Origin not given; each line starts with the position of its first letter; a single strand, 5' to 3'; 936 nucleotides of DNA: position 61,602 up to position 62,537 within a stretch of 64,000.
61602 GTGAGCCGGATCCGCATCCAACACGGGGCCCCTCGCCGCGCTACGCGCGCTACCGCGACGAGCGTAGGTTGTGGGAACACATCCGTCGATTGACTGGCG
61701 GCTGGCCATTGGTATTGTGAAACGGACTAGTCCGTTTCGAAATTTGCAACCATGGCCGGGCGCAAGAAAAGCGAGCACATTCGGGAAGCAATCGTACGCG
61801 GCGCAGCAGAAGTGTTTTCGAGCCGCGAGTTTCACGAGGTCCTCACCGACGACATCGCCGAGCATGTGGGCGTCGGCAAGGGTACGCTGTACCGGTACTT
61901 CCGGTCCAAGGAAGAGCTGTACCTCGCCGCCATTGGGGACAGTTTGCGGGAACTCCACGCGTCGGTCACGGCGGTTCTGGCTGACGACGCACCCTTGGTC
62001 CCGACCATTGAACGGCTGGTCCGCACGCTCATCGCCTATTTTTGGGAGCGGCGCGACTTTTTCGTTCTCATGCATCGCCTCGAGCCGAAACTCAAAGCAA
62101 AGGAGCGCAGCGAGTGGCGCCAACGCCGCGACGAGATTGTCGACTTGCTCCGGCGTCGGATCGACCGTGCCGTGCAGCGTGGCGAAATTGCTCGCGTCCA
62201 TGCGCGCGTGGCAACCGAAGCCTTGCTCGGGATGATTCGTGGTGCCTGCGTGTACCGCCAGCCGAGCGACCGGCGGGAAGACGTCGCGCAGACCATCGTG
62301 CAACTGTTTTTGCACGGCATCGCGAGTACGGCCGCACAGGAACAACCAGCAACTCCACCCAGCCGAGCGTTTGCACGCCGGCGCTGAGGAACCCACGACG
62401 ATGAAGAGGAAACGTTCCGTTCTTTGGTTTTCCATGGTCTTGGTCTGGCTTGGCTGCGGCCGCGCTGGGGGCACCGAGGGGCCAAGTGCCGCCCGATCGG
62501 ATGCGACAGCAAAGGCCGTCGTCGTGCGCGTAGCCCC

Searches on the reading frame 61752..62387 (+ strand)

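Call 78: search_protein_families(library=pfam, proteins=[window:61752-62387:+], max_evalue=0.001)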
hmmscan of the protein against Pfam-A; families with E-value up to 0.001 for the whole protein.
window:61752-62387:+ (211 aa): 4 families
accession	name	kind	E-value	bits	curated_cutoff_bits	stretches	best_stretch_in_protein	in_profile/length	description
PF00440.29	TetR_N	-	4e-16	59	24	1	14-60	1-47/47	Bacterial regulatory proteins, tetR family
PF17932.6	TetR_C_24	-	2.1e-12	47.8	26.4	1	86-190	8-114/114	Tetracyclin repressor-like, C-terminal domain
PF21351.2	TetR_C_41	-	1.1e-05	26.1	27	1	121-184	36-99/108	Tetracyclin repressor-like, C-terminal domain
PF13022.12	HTH_Tnp_1_2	-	0.00016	22.2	27.9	1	16-54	13-51/122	Helix-turn-helix of insertion element transposase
